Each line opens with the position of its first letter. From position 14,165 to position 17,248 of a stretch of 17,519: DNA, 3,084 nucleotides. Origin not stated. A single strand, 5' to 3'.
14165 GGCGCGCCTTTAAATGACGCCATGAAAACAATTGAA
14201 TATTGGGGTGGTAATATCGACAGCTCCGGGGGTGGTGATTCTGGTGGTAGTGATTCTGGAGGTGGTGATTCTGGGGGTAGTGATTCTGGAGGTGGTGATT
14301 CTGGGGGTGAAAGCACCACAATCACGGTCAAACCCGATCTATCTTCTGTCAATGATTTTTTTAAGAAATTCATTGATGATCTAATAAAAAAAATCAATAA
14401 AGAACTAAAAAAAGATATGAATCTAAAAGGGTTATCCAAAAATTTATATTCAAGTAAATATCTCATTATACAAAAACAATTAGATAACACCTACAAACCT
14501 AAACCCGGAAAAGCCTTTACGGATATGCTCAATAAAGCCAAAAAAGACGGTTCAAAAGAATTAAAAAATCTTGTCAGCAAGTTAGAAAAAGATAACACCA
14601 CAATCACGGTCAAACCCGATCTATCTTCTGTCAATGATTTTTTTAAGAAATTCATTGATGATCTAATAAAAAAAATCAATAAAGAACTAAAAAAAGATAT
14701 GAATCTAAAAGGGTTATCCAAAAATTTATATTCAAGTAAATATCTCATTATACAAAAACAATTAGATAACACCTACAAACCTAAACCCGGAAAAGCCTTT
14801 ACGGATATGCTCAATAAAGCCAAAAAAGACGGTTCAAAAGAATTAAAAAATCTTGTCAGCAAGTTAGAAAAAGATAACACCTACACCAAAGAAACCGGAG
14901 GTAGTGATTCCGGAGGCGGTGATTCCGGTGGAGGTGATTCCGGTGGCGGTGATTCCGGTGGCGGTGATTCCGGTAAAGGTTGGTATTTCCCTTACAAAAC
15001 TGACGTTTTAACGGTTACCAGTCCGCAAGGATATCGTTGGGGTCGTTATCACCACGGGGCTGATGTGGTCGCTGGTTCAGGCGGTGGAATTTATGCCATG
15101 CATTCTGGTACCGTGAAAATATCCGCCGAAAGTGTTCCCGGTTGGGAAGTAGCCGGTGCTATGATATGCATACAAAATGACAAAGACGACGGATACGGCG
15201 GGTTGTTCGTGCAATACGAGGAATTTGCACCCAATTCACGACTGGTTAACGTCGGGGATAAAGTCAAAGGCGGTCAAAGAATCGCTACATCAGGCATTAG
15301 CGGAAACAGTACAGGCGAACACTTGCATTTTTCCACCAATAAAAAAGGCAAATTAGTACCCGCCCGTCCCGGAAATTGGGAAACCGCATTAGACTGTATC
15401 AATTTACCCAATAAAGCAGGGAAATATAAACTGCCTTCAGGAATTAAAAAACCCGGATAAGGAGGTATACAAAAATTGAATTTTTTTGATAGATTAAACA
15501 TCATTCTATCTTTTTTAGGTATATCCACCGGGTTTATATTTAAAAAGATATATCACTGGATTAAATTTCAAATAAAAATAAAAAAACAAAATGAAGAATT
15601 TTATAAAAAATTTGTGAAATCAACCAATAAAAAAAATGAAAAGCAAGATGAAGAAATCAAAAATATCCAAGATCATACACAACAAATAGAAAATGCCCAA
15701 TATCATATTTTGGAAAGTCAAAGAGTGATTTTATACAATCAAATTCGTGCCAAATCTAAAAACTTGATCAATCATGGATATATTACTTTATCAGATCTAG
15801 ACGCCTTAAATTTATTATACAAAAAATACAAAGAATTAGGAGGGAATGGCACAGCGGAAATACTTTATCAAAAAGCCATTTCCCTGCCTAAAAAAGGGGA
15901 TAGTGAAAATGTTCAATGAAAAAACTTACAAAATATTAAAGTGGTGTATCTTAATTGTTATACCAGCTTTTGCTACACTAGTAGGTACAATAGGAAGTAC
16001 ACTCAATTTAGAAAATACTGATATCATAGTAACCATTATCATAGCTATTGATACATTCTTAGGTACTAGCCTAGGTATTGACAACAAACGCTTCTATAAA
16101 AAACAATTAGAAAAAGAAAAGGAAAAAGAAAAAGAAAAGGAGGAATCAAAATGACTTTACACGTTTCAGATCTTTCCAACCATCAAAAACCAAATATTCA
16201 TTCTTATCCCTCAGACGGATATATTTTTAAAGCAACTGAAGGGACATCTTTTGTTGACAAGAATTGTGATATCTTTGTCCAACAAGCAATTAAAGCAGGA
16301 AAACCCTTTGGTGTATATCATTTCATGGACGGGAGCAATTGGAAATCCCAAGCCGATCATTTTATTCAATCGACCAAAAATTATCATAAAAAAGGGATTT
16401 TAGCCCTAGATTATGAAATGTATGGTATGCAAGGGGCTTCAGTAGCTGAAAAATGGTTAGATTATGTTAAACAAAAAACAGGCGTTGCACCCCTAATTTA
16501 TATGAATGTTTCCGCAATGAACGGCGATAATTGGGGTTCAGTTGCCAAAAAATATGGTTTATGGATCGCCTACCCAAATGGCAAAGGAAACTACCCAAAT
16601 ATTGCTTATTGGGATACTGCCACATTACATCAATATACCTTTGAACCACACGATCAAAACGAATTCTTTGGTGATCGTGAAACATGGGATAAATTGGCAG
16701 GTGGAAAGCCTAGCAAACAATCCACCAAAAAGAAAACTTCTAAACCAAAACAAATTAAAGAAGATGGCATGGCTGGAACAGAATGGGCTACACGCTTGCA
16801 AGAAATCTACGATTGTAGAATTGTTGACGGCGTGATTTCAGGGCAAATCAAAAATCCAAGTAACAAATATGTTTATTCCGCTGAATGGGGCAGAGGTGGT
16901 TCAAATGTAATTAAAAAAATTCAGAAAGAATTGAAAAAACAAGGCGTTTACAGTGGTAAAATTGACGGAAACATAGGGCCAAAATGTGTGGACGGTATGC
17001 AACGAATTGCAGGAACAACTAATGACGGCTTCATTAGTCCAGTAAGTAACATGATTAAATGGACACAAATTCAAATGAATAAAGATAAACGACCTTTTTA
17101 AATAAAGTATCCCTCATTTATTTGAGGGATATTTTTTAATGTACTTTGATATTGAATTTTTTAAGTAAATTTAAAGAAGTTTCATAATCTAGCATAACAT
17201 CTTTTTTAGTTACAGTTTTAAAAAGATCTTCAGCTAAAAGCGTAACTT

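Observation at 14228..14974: Perfect 282-bp tandem duplication inside the gp13-like tail lysin, bracketed by two independent Gly/Ser/Asp microsatellite linkers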

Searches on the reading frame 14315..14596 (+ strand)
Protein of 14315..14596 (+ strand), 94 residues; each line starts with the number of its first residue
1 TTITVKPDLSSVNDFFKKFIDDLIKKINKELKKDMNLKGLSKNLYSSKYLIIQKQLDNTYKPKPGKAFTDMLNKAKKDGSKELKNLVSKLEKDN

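Call 9: search_protein_families(library=pfam, proteins=[window:14315-14596:+], max_evalue=0.01)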
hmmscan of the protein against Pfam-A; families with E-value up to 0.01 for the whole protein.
window:14315-14596:+ (94 aa): 0 families

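Call 16: find_homologous_proteins(query=window:14315-14596:+, max_evalue=0.01)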
Query seq(94 aa): 6 candidates shared short words with the query, none scored E <= 0.01.
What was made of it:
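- The module has no Pfam hit (call 9), and a word-indexed search with it alone found nothing (call 16).
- Tried and rejected: Word-indexed homolog search with the 94-aa module alone found nothing (call 16).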

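Call 18: search_protein_families(library=phrogs, proteins=[window:14315-14596:+], max_evalue=0.01)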
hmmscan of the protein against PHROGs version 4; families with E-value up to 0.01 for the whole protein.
window:14315-14596:+ (94 aa): 1 family
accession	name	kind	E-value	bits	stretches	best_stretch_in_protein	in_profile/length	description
phrog_25557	-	unknown function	0.0021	19.6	1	24-82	28-86/132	-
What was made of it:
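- Tried and rejected: Pfam had no hit for it (call 9), and PHROGs gave only a marginal one (phrog_25557, E 0.002; call 18).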

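Call 55: predict_structure(alignment_id=A2)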
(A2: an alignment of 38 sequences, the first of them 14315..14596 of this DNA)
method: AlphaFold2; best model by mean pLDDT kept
length: 94 residues; sequences in the alignment: 38
mean_pLDDT: 87.8   pTM: 0.69
mean pLDDT of the five models: 87.8, 87.4, 86.8, 84.5, 78.6
residues with pLDDT >= 90: 50; 70-90: 36; 50-70: 8; < 50: 0
segments of 3 or more residues with pLDDT < 50: none
pLDDT, mean of each block of 10 residues (from residue 1): 71 93 94 84 86 87 93 95 91 74
secondary structure, 60 per line:
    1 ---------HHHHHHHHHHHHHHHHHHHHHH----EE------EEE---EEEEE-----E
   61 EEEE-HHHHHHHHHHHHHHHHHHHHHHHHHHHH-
elements in order: H10-31 E44-46 E50-54 E60-64 H66-93
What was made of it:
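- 14314..14595 (+): Copy 1 of the 282-bp unit: complete helix-sheet-helix knob-insertion (middle) domain, aa 221-314. AlphaFold pLDDT 87.8 with H10-31, a sheet, then H66-93 (call 55).
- On Picovirus (Rountreeviridae-type) tail tip lysin, Andhra gp10 / P68 gp11 family: AlphaFold gives H-sheet-H at pLDDT 87.8 (call 55).
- Structure: AlphaFold gives pLDDT 87.8 with helix-sheet-helix (call 55).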

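Call 58: fold_search(model_id=the predicted structure, library=pdb)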
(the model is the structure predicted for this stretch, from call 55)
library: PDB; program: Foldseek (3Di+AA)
matches with E <= 10: 57; with E <= 0.001: 0
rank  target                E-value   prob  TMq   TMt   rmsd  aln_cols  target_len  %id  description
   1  8ej5_A                5.4e-02  1.00  0.58  0.13   1.4        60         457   20  Tail tip structure of Staphylococcus phage Andhra (released 2022-12-14)
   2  1huu_C                1.8e+00  0.14  0.25  0.31   8.0        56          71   20  DNA-BINDING PROTEIN HU FROM BACILLUS STEAROTHERMOPHILUS (released 1999-01-13)
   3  3vn5                  2.4e+00  0.18  0.27  0.12  10.0        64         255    8  Crystal structure of Aquifex aeolicus RNase H3 (released 2012-12-26)
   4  6oaj_A                2.7e+00  0.11  0.25  0.32   8.3        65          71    9  HUaE34K 19bp SYM DNA (released 2020-03-18)
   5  1fxk_C                2.9e+00  0.12  0.34  0.26  13.3        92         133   14  CRYSTAL STRUCTURE OF ARCHAEAL PREFOLDIN (GIMC). (released 2000-12-06)
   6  4mn4_D                3.1e+00  0.09  0.24  0.17   6.6        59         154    8  Structural Basis for the MukB-topoisomerase IV Interaction (released 2013-10-23)
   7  4yew_C                3.5e+00  0.10  0.25  0.31   8.5        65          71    9  HUab-19bp (released 2016-06-29)
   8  8b6f_AZ               3.8e+00  0.03  0.19  0.19  20.5        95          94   13  Cryo-EM structure of NADH:ubiquinone oxidoreductase (complex-I) from respiratory supercomplex of Tetrahymena thermoph (released 2023-03-29)
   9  6nr8_4                4.0e+00  0.09  0.33  0.30  10.5        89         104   17  hTRiC-hPFD Class6 (released 2019-06-19)
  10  1riy                  4.3e+00  0.09  0.25  0.31   7.3        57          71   18  HU mutant V42I from Thermotoga maritima (released 2004-12-07)
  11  4yex_C                4.3e+00  0.09  0.25  0.32   8.5        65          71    9  HUaa-19bp (released 2016-06-29)
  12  8b7t_MODEL_1_A        4.3e+00  0.06  0.23  0.26  12.1        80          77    8  CPSF73 CTD3 (released 2023-05-03)
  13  4mn4_C                4.6e+00  0.08  0.27  0.19   7.0        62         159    6  Structural Basis for the MukB-topoisomerase IV Interaction (released 2013-10-23)
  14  4yew_A                4.9e+00  0.08  0.25  0.32   7.1        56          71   16  HUab-19bp (released 2016-06-29)
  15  6oaj_D                4.9e+00  0.08  0.25  0.32   8.3        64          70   11  HUaE34K 19bp SYM DNA (released 2020-03-18)
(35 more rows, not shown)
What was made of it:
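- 14314..14595 (+): Foldseek top hit is 8ej5_A, prob 1.00, rmsd 1.4 A (call 58).
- On Picovirus (Rountreeviridae-type) tail tip lysin, Andhra gp10 / P68 gp11 family: Foldseek top hit 8ej5_A, prob 1.00, rmsd 1.4 A (call 58).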

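Call 73: search_protein_representatives(alignment_id=A2)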
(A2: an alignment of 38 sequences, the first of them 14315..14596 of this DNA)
Query: 38 sequences, 93 profile positions. Proteins with E-value up to 0.001 (for the whole library): 77; up to 1e-10: 44; up to 1e-30: 0. The best 77 are listed.
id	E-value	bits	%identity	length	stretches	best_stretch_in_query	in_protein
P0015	1.9e-26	107.8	-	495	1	2-91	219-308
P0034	2.7e-26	107.3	-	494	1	2-92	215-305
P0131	2.3e-23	97.9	-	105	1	2-91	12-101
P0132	1.6e-22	95.1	-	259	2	2-89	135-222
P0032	3.6e-22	94.0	-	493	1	2-91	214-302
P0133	3.8e-21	90.8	-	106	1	17-90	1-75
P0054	5.4e-21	90.3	-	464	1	5-92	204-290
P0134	2.0e-20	88.5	-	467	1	7-88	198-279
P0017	2.0e-20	88.4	-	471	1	3-88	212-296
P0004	2.1e-20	88.4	-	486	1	4-92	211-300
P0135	3.8e-20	87.5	-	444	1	4-88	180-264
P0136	5.2e-20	87.1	-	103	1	23-92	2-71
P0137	2.1e-19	85.2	-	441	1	2-90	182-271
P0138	3.3e-19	84.6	-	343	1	2-92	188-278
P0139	6.4e-19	83.6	-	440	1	6-88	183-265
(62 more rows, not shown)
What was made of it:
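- Family specificity: 77 representatives among 1.84e9 proteins, almost all 440-520 aa with the domain at about residues 200-300 (call 73).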

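Call 87: fold_search(model_id=the predicted structure, library=viral)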
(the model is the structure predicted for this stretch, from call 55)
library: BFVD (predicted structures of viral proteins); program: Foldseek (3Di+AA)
matches with E <= 10: 309; with E <= 0.001: 0
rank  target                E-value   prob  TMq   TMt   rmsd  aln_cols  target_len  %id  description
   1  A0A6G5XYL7            1.9e-01  0.95  0.49  0.12   6.9        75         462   16  (no name in the UniProt tables at hand)
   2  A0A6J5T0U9            4.1e-01  0.09  0.19  0.14  13.4       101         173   18  Uncharacterized protein [uncultured Caudovirales phage]
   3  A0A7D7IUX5            4.6e-01  0.21  0.26  0.03  12.2        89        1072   13  RNA-directed RNA polymerase (Fragment) [Hymenopteran anphe-related virus OKIAV73]
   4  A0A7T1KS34            7.7e-01  0.54  0.36  0.09   8.3        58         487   14  Minor tail protein [Gordonia phage Dexdert]
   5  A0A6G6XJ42            9.3e-01  0.08  0.22  0.23  23.0        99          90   10  (no name in the UniProt tables at hand)
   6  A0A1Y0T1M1            9.9e-01  0.10  0.25  0.15  14.1       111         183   16  Uncharacterized protein [Pseudomonas phage Noxifer]
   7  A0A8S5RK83            1.2e+00  0.16  0.27  0.15  10.9        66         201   17  Uncharacterized protein (Fragment) [virus sp. ctBM815]
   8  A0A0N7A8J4            1.3e+00  0.06  0.18  0.16  11.5        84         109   13  (no name in the UniProt tables at hand)
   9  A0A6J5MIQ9            1.4e+00  0.06  0.16  0.19  14.2        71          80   15  Uncharacterized protein [uncultured Caudovirales phage]
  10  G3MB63                1.5e+00  0.28  0.23  0.19   9.5        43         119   16  Gp683 [Bacillus phage G]
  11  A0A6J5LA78            1.5e+00  0.12  0.28  0.21  16.7        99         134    9  Uncharacterized protein [uncultured Caudovirales phage]
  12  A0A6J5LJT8            1.6e+00  0.14  0.27  0.16  13.0        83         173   13  Uncharacterized protein [uncultured Caudovirales phage]
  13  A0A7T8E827            1.6e+00  0.09  0.22  0.14  18.9        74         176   14  Polyprotein (Fragment) [Soybean thrips nege-like virus 2]
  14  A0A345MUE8            1.6e+00  0.09  0.23  0.10  10.9        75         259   21  (no name in the UniProt tables at hand)
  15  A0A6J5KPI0            1.8e+00  0.21  0.34  0.35   5.2        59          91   17  Uncharacterized protein [uncultured Caudovirales phage]
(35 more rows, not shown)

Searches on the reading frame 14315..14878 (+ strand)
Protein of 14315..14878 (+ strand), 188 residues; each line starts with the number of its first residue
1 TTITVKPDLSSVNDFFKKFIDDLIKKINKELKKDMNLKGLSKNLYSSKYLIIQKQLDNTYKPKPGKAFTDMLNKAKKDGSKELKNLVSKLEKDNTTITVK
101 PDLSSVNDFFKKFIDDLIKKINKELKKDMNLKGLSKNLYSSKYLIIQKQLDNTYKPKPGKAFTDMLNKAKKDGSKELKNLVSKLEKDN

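Call 71: predict_structure(alignment_id=A4)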
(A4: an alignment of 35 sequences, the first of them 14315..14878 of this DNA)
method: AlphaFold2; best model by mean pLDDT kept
length: 188 residues; sequences in the alignment: 35
mean_pLDDT: 86.6   pTM: 0.80
mean pLDDT of the five models: 86.6, 85.6, 85.4, 84.9, 83.1
residues with pLDDT >= 90: 101; 70-90: 65; 50-70: 22; < 50: 0
segments of 3 or more residues with pLDDT < 50: none
pLDDT, mean of each block of 10 residues (from residue 1): 67 93 94 83 85 86 92 94 89 65 86 94 90 78 89 90 94 94 81
secondary structure, 60 per line:
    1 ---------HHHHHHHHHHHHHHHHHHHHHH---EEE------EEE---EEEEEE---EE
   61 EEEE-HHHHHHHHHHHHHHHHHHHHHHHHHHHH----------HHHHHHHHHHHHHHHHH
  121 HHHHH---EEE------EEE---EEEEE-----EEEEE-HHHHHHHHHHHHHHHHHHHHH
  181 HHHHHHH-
elements in order: H10-31 E35-37 E44-46 E50-55 E59-64 H66-93 H104-125 E129-131 E138-140 E144-148 E154-158 H160-187
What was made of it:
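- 14596..14877 (+): Copy 2 of the 282-bp unit, identical to copy 1, aa 315-408. The two-copy segment is modelled with pLDDT 86.6 and pTM 0.80 (call 71).
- Two-copy segment modelled with pLDDT 86.6 and pTM 0.80, against 0.69 for one copy (call 71). AlphaFold places the two copies in a fixed mutual arrangement and not as an extended tether (call 71).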

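Call 75: fold_search(model_id=the predicted structure, library=pdb)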
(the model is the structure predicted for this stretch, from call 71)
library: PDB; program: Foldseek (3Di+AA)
matches with E <= 10: 172; with E <= 0.001: 0
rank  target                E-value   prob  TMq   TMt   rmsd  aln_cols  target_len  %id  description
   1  8ej5_A                1.8e-01  0.75  0.28  0.12  12.4        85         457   18  Tail tip structure of Staphylococcus phage Andhra (released 2022-12-14)
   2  8oyv_B                4.9e-01  0.06  0.19  0.19  14.6       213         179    9  De novo designed Claudin fold CLF_4 (released 2023-10-18)
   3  9io5_R                5.5e-01  0.08  0.18  0.16  15.2       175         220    8  Cryo-EM structure of G1-ATPase dimer from Mycoplasma mobile gliding machinery (released 2025-03-12)
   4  8oyv_A                6.6e-01  0.10  0.23  0.24  12.4       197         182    8  De novo designed Claudin fold CLF_4 (released 2023-10-18)
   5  9io5_U                8.4e-01  0.06  0.18  0.16  15.3       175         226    8  Cryo-EM structure of G1-ATPase dimer from Mycoplasma mobile gliding machinery (released 2025-03-12)
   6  7nsh_BG               9.0e-01  0.16  0.29  0.28  11.6       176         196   18  39S mammalian mitochondrial large ribosomal subunit with mtRRF (post) and mtEFG2 (released 2021-05-05)
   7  4j7b_B                9.0e-01  0.03  0.14  0.13  21.8       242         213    8  Crystal structure of polo-like kinase 1 (released 2013-07-24)
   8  2o0y_A                9.5e-01  0.02  0.13  0.11  20.3       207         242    7  Crystal structure of putative transcriptional regulator RHA1_ro06953 (IclR-family) from Rhodococcus sp. (released 2006-12-26)
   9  6y7o_A                1.8e+00  0.10  0.18  0.12  13.9       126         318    9  The complex between the eight-bladed symmetrical designer protein Tako8 and the silicotungstic acid Keggin (STA) (released 2020-12-16)
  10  3a8i_E                2.1e+00  0.18  0.15  0.21   4.1        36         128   22  Crystal Structure of ET-EHred-5-CH3-THF complex (released 2010-04-07)
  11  6vud_B                2.1e+00  0.16  0.35  0.35   9.4       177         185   12  Crystal structure of a ribosome recycling factor from Ehrlichia chaffeensis (released 2020-03-18)
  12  6ttu_T                2.1e+00  0.08  0.14  0.08   7.0        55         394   14  Ubiquitin Ligation to substrate by a cullin-RING E3 ligase at 3.7A resolution: NEDD8-CUL1-RBX1 N98R-SKP1-monomeric b-T (released 2020-02-12)
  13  1huu_C                2.1e+00  0.06  0.14  0.32  11.5        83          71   14  DNA-BINDING PROTEIN HU FROM BACILLUS STEAROTHERMOPHILUS (released 1999-01-13)
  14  6rfl_K                2.4e+00  0.28  0.13  0.26   1.8        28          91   21  Structure of the complete Vaccinia DNA-dependent RNA polymerase complex (released 2019-12-11)
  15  3a8k_E                2.5e+00  0.16  0.15  0.21   3.8        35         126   23  Crystal Structure of ETD97N-EHred complex (released 2010-04-07)
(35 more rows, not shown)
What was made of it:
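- Tried and rejected: Foldseek of the two-copy model was uninformative (call 75).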

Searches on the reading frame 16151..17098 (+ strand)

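Call 9: search_protein_families(library=pfam, proteins=[window:16151-17098:+], max_evalue=0.01)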
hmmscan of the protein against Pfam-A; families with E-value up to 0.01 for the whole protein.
window:16151-17098:+ (316 aa): 2 families
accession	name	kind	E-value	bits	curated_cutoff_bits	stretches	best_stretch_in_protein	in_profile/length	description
PF01183.26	Glyco_hydro_25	-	1.5e-23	84.5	27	1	7-163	2-172/180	Glycosyl hydrolases family 25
PF01471.23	PG_binding_1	-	0.0031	18.1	23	0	254-281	5-32/57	Putative peptidoglycan binding domain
